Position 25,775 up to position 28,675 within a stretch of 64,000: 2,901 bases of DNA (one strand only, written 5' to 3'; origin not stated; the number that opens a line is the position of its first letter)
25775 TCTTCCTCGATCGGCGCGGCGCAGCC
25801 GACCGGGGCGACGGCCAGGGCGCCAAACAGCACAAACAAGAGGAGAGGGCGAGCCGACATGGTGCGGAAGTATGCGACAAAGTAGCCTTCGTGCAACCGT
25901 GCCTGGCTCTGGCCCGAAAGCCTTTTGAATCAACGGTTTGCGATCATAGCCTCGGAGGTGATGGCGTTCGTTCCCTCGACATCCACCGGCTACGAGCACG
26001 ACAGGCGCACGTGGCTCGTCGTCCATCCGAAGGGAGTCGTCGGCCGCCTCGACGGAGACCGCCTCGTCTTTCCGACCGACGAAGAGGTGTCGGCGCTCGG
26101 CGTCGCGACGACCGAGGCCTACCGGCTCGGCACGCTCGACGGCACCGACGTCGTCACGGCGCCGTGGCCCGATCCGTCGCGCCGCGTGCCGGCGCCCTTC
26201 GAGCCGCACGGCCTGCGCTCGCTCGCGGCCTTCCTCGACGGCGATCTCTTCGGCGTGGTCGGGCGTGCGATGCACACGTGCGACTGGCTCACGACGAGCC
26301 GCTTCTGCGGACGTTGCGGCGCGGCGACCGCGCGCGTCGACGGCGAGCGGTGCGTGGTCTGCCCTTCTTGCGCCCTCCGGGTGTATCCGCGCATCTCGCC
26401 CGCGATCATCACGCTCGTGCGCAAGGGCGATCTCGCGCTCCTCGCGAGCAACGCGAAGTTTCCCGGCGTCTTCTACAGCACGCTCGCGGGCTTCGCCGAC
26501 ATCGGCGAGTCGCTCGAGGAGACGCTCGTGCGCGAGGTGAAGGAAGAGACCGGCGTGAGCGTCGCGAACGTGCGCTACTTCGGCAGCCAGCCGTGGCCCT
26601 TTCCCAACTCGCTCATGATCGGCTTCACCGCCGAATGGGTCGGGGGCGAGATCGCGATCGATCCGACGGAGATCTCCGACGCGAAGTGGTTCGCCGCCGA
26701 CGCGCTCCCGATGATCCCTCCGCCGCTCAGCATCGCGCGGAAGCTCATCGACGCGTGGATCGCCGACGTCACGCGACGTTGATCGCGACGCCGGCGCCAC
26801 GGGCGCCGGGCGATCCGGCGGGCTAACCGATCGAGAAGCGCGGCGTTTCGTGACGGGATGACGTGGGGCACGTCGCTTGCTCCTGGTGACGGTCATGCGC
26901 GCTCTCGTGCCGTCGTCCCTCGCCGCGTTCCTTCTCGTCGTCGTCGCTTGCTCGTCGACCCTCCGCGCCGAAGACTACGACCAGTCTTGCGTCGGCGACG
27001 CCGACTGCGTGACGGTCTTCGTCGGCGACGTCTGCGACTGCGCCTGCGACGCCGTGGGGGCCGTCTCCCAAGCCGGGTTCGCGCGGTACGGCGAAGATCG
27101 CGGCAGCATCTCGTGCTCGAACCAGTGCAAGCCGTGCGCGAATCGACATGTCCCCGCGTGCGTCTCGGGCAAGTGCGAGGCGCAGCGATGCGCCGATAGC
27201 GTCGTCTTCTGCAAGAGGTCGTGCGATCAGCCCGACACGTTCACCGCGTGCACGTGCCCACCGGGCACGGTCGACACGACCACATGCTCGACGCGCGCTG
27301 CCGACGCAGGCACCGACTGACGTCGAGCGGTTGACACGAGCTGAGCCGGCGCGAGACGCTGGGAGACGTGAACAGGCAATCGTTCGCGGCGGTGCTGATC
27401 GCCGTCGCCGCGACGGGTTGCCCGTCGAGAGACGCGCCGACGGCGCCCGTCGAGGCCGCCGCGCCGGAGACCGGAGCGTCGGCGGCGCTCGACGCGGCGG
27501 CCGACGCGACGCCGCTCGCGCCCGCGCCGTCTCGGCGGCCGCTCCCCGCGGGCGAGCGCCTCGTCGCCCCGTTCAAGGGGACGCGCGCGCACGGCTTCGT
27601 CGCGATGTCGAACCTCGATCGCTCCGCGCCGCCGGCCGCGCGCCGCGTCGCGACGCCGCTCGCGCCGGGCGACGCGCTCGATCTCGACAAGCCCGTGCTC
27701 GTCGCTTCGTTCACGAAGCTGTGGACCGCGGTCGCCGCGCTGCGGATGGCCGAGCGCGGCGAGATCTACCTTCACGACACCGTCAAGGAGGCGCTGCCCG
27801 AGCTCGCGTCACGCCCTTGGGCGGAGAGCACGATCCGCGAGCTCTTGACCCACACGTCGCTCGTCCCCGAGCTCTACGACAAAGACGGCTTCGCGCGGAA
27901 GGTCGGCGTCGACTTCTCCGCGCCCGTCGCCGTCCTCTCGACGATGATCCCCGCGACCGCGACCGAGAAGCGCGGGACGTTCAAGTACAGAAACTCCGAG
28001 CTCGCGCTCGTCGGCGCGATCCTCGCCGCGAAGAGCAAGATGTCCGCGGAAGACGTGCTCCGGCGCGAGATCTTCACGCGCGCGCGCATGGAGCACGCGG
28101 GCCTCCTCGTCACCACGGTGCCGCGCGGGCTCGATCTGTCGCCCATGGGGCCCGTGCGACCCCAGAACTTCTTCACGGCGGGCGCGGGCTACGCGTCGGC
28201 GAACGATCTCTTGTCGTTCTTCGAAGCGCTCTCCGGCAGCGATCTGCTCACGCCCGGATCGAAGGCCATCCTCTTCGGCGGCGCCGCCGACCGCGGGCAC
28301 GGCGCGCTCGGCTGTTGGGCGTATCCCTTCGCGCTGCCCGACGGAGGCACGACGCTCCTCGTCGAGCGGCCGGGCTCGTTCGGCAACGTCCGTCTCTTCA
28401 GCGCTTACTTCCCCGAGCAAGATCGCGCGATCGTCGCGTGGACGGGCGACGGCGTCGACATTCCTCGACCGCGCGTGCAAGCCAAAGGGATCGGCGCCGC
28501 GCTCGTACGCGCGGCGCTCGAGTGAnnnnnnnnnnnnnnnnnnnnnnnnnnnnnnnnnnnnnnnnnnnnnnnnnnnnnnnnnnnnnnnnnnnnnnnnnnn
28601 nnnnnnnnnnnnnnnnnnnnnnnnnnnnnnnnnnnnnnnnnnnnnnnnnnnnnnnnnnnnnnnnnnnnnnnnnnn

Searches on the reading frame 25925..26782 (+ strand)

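Call 37: search_protein_families(library=pfam, proteins=[window:25925-26782:+], max_evalue=0.001)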
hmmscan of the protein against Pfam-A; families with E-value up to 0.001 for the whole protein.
window:25925-26782:+ (285 aa): 3 families
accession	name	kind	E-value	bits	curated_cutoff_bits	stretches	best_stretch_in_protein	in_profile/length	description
PF00293.34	NUDIX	-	9.9e-19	68.1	21.1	1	160-265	7-121/134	NUDIX domain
PF09297.16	Zn_ribbon_NUD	-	2.3e-11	43.6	24.8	1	124-154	2-32/32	NADH pyrophosphatase zinc ribbon domain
PF09296.17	NUDIX-like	-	1.5e-05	26.1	22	1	38-121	12-96/96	NADH pyrophosphatase-like rudimentary NUDIX domain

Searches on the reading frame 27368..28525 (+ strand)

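Call 37: search_protein_families(library=pfam, proteins=[window:27368-28525:+], max_evalue=0.001)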
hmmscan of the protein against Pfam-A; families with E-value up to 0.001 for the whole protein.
window:27368-28525:+ (385 aa): 1 family
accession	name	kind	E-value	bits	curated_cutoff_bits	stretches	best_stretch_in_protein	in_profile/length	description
PF00144.29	Beta-lactamase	-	1.1e-25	90.9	27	1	101-361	41-310/329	Beta-lactamase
